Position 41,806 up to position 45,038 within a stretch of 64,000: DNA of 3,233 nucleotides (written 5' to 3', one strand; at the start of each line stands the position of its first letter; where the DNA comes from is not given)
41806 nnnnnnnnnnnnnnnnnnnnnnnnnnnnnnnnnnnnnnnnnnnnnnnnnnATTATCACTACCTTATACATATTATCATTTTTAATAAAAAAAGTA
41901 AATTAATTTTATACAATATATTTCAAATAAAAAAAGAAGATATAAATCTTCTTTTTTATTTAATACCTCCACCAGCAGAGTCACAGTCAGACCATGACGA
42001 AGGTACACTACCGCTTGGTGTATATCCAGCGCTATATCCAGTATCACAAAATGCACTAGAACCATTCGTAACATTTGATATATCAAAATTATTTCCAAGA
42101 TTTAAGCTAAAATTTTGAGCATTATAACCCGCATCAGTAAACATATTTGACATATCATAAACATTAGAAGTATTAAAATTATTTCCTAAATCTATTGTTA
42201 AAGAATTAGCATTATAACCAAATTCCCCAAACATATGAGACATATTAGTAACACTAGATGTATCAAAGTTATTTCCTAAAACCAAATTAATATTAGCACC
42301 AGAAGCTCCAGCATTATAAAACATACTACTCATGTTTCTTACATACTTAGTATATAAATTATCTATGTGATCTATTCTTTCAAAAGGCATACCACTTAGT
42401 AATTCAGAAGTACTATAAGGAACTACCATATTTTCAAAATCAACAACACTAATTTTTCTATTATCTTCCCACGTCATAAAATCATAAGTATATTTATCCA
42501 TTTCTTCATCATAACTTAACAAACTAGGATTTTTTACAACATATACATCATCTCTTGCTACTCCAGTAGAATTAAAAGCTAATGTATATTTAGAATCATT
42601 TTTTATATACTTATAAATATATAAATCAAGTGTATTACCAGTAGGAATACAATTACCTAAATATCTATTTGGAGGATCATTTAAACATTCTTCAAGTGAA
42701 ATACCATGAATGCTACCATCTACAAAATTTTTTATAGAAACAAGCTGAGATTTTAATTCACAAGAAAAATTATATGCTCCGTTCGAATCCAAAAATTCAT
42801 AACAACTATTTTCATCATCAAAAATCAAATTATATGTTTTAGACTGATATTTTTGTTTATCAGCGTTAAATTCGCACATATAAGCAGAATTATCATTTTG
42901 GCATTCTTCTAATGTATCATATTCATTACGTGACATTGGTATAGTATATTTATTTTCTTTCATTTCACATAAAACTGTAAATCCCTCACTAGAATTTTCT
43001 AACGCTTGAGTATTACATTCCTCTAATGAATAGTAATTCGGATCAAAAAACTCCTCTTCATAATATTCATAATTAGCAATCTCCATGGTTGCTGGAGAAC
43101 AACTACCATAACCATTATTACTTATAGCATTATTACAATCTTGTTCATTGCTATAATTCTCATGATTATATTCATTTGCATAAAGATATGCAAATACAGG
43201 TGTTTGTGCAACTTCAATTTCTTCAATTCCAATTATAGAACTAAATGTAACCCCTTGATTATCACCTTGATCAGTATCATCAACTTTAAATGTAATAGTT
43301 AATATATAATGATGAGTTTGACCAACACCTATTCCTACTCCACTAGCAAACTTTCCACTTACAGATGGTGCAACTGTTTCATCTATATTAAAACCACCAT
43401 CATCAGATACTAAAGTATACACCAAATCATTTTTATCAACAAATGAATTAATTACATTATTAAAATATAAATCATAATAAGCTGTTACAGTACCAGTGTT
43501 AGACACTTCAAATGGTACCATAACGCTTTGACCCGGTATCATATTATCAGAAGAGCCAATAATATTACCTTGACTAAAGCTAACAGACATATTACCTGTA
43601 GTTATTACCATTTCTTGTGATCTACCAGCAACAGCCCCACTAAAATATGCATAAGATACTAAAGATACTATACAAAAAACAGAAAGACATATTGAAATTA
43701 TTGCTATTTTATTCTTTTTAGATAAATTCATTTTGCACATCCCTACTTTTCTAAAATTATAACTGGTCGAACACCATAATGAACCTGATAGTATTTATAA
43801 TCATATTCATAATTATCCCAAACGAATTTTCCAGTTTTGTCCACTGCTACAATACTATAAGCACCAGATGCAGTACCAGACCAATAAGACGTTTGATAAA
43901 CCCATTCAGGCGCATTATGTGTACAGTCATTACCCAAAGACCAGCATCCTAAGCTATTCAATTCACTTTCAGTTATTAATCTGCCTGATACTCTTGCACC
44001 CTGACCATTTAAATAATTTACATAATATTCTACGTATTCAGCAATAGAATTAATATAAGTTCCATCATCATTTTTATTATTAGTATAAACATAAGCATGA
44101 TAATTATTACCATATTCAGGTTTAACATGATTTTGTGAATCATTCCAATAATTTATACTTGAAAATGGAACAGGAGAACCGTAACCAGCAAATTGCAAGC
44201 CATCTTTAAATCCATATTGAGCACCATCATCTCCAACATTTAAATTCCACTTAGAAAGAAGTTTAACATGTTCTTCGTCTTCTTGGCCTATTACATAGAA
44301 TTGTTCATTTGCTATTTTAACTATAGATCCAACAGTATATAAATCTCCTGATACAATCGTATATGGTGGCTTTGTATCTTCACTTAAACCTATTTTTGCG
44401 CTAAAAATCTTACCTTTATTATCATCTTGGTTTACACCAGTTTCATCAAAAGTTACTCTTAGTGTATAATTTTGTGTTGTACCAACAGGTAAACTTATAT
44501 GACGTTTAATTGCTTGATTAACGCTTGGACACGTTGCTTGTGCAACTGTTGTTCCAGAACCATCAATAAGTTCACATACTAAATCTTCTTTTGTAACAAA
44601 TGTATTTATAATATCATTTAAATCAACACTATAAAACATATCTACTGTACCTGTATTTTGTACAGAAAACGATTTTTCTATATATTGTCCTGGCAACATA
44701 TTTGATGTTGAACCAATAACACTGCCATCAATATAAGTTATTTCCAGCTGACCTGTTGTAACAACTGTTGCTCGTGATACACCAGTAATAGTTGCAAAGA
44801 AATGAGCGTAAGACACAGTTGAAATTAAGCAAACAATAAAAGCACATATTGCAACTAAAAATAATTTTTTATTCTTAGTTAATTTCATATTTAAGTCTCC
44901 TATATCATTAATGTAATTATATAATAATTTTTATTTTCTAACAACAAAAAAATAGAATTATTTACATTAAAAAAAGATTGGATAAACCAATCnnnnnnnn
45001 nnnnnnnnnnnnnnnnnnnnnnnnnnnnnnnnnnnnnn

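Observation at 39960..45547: Cluster 2: three more TasA-like-N-domain proteins, two carrying DUF285/26-residue surface repeats, bracketed by LemA and a DUF2207 membrane protein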

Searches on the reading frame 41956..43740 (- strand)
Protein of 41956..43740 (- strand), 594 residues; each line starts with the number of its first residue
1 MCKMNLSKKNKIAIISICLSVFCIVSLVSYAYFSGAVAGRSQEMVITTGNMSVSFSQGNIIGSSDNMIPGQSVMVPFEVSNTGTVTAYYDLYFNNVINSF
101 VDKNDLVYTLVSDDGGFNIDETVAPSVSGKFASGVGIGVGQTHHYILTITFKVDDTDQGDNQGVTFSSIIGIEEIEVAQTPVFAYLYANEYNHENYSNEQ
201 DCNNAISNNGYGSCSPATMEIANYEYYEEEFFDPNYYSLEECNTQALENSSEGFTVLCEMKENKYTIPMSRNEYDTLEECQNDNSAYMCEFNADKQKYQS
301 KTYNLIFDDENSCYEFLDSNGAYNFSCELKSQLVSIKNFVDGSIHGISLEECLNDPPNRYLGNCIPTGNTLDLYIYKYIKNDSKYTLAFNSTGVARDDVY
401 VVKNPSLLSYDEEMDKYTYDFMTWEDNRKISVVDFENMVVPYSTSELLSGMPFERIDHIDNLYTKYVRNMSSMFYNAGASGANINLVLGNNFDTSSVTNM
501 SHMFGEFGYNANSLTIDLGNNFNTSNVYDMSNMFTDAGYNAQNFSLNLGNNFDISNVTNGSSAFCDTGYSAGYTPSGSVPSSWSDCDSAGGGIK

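Call 4: search_protein_families(library=pfam, proteins=[window:41956-43740:-], max_evalue=0.1)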
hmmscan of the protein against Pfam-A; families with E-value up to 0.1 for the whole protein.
window:41956-43740:- (594 aa): 3 families
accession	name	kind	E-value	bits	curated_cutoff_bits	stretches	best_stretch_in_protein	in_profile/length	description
PF03382.20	DUF285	-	3.2e-15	56.4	25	1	457-566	15-109/120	Mycoplasma protein of unknown function, DUF285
PF12389.13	Peptidase_M73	-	5.8e-06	26.7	22.5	1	6-86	2-77/196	Camelysin metallo-endopeptidase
PF15995.10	DUF4771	-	0.042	14.5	27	1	237-320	54-138/160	Domain of unknown function (DUF4771)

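Call 5: search_protein_families(library=ncbifam, proteins=[window:41956-43740:-], max_evalue=0.1)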
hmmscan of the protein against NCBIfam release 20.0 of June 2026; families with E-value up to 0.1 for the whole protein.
window:41956-43740:- (594 aa): 2 families
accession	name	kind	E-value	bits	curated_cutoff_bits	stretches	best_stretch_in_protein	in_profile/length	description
NF045896.1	Mbov_0838_LP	exception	3.3e-06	26.3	500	1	449-567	254-357/433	Mbov_0838 family PARCEL repeat surface lipoprotein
TIGR02167.2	Liste_lipo_26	repeat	0.00012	21.7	30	1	491-501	15-25/26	PARCEL repeat-containing surface protein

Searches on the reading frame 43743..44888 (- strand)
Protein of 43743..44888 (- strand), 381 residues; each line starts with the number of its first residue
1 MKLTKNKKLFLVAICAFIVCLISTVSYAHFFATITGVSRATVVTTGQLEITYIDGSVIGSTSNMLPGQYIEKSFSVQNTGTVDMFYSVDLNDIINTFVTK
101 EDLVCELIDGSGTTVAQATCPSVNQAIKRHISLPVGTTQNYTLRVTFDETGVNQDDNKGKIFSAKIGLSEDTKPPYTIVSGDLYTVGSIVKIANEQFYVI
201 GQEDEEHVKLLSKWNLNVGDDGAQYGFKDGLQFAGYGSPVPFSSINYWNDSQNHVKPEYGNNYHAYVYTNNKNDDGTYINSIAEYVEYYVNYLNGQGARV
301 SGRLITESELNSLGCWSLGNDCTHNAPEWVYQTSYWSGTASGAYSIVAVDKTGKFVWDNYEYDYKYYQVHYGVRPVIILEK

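Call 4: search_protein_families(library=pfam, proteins=[window:43743-44888:-], max_evalue=0.1)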
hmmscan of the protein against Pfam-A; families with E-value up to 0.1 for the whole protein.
window:43743-44888:- (381 aa): 2 families
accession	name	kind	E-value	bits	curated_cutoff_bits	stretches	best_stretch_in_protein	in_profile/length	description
PF12389.13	Peptidase_M73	-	8.2e-07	29.5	22.5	1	12-84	10-78/196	Camelysin metallo-endopeptidase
PF21808.2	Dynamin-like_hel_bact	-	0.02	14.6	28.3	1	92-133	23-62/373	Bacterial dynamin-like protein, helical domain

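Call 5: search_protein_families(library=ncbifam, proteins=[window:43743-44888:-], max_evalue=0.1)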
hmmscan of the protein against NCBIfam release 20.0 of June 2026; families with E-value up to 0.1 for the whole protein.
window:43743-44888:- (381 aa): 2 families
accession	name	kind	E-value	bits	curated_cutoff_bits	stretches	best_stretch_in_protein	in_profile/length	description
TIGR04090.1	exp_by_SipW_IV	subfamily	0.00018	21.3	60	1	61-97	49-85/241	BsaA family SipW-dependent biofilm matrix protein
NF046066.1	BioflmMtrxTasA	equivalog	0.012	15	450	1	7-83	5-79/264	biofilm matrix protein TasA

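Call 47: predict_structure(alignment_id=A4)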
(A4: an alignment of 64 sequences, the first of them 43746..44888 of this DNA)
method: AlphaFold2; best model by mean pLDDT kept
length: 381 residues; sequences in the alignment: 64
mean_pLDDT: 87.3   pTM: 0.69
mean pLDDT of the five models: 87.3, 85.9, 84.8, 84.6, 83.5
residues with pLDDT >= 90: 261; 70-90: 65; 50-70: 48; < 50: 7
segments of 3 or more residues with pLDDT < 50: none
pLDDT, mean of each block of 10 residues (from residue 1): 86 94 65 53 63 70 89 92 88 94 96 94 90 92 96 93 90 86 97 95 96 87 51 63 94 95 97 95 93 89 98 93 95 96 96 93 69 95 90
secondary structure, 60 per line:
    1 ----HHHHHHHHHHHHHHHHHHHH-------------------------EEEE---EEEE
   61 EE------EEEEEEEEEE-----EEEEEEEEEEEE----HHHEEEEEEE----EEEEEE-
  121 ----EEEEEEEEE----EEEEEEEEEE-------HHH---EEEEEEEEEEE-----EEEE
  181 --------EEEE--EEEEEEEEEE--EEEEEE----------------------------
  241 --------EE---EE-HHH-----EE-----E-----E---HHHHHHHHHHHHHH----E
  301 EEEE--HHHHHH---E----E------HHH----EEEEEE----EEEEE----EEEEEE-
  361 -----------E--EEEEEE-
elements in order: H5-24 E50-53 E57-62 E69-78 E84-95 E103-109 E114-119 E125-133 E138-147 E161-171 E177-180 E189-192 E195-204 E207-212 H282-295 E300-304 H307-312 E335-340 E345-349 E354-359 E375-380

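Call 49: fold_search(model_id=the predicted structure, library=pdb)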
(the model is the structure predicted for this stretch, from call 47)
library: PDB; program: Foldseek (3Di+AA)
matches with E <= 10: 1751; with E <= 0.001: 6
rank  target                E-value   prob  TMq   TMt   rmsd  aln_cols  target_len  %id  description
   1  8aur_A                2.4e-05  1.00  0.25  0.38  10.6       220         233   11  Cryo-EM structure of a TasA fibre (released 2022-11-30)
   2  5cl2_B                5.3e-04  0.91  0.14  0.19  19.5       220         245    9  Crystal structure of Spo0M, sporulation control protein, from Bacillus subtilis. (released 2015-12-16)
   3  2df7_B                7.0e-04  1.00  0.19  0.18   9.3       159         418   14  Crystal structure of infectious bursal disease virus VP2 subviral particle (released 2006-06-27)
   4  2df7_F                7.4e-04  0.99  0.17  0.16   9.8       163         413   12  Crystal structure of infectious bursal disease virus VP2 subviral particle (released 2006-06-27)
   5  2df7_R                8.3e-04  1.00  0.19  0.18   9.5       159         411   13  Crystal structure of infectious bursal disease virus VP2 subviral particle (released 2006-06-27)
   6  8xcj_F                8.7e-04  1.00  0.21  0.19  10.7       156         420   14  Open State of central tail fiber of bacteriophage lambda upon binding to LamB (gpJ713-LamB complex) (released 2024-05-01)
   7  2df7_S                1.1e-03  1.00  0.19  0.18   9.2       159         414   13  Crystal structure of infectious bursal disease virus VP2 subviral particle (released 2006-06-27)
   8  2df7_J                1.2e-03  0.99  0.19  0.17   9.4       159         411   13  Crystal structure of infectious bursal disease virus VP2 subviral particle (released 2006-06-27)
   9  8xck_F                1.3e-03  1.00  0.19  0.23  11.9       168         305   12  Closed state of central tail fiber of bacteriophage lambda (released 2024-05-01)
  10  5cl2_A                1.4e-03  0.85  0.14  0.20  19.4       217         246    9  Crystal structure of Spo0M, sporulation control protein, from Bacillus subtilis. (released 2015-12-16)
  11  2df7_A                1.6e-03  0.99  0.19  0.18   9.2       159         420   13  Crystal structure of infectious bursal disease virus VP2 subviral particle (released 2006-06-27)
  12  2df7_E                2.1e-03  0.85  0.14  0.13  19.9       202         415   10  Crystal structure of infectious bursal disease virus VP2 subviral particle (released 2006-06-27)
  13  3afg_A                2.3e-03  0.99  0.15  0.12   9.6       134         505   13  Crystal structure of ProN-Tk-SP from Thermococcus kodakaraensis (released 2010-08-04)
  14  1wcd                  2.9e-03  0.97  0.17  0.16   9.8       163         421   13  Crystal structure of IBDV T1 virus-like particle reveals a missing link in icosahedral viruses evolution (released 2005-04-05)
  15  3afg_B                2.9e-03  0.96  0.14  0.11  10.1       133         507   14  Crystal structure of ProN-Tk-SP from Thermococcus kodakaraensis (released 2010-08-04)
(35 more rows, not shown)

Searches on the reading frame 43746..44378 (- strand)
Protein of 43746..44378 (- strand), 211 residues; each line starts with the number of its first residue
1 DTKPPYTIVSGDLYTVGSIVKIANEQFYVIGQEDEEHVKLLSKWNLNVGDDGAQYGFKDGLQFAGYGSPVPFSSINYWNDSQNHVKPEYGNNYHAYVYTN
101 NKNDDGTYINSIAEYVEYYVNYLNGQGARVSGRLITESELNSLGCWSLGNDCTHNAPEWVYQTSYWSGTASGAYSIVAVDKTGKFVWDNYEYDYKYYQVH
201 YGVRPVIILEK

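Call 21: search_solved_structures(query=window:43746-44378:-, max_evalue=10, show_alignments=1)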
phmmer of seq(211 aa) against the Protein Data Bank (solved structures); distinct sequences matched with E-value up to 10: 3.
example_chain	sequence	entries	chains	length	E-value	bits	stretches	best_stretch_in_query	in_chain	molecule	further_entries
8ufb_V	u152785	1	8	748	0.51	13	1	156-187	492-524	Isoform Short of Very low-density lipoprotein receptor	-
2lll_A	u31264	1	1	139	0.66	12.7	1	162-187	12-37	Lamin-B2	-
3ewm_A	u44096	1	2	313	1.2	11.8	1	112-161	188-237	Uncharacterized sugar kinase PH1459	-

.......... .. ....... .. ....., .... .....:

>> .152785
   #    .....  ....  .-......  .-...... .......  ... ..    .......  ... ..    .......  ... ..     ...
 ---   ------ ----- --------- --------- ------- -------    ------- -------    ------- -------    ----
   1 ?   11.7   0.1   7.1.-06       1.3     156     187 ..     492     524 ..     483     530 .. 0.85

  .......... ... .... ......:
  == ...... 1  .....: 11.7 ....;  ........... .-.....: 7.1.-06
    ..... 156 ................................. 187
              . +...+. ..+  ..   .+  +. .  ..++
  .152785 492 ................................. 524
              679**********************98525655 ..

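Call 33: find_homologous_proteins(query=A3, max_evalue=0.001)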
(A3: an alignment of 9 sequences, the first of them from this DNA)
Query A3 (9 sequences) (208 aa, profile of the alignment): 118 proteins with E <= 0.001 among 2360 candidates.
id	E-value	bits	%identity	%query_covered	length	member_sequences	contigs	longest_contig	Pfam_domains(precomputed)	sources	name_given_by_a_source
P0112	2.7e-79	284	46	100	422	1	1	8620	-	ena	-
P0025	5.3e-70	254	88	100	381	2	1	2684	PF12389.14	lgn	-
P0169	1.1e-69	253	52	99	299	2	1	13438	-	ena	-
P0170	4.7e-68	247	48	99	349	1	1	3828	-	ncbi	-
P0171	9.5e-66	240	51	99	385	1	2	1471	PF12389.14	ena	-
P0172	1.2e-65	239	51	100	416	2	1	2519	-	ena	-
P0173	1.3e-65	239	50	100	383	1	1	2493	PF12389.14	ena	-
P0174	8.5e-65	237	52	100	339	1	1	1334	-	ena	-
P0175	1.4e-64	236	51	99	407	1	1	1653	-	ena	-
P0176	2.3e-64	235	50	99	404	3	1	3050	PF12389.14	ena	-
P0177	2.3e-64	235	48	99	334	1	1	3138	-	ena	-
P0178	2.9e-64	235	51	99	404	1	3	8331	PF12389.14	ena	-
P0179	5.5e-64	234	53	100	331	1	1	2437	-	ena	-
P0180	8.7e-64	233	50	98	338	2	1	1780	-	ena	-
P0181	1.3e-63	233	52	99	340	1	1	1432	-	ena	-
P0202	5.8e-58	214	47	100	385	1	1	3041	PF19789.7,PF12389.14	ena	-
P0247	3.5e-38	150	36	98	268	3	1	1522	PF19789.7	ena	-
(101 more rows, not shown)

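Call 51: search_protein_families(library=pfam, alignment_id=A3, max_evalue=1)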
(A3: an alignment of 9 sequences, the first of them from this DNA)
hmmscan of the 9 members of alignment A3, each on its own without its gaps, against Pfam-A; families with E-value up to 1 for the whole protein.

A. member 1, seq(208 aa): 0 families

B. families by the number of members that match (of 9 scanned): 5 families
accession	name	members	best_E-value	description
PF19789.6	DUF6273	1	0.0034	Domain of unknown function (DUF6273)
PF21254.3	AGA-YXIM_GBD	1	0.027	Beta-agarase/YXIM esterase-like, galactose-binding domain-like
PF13199.12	Glyco_hydro_66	1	0.028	Glycosyl hydrolase family 66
PF00679.30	EFG_C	1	0.041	Elongation factor G C-terminus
PF19019.6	Phlebo_G2_C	1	0.12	Phlebovirus glycoprotein G2 C-terminal domain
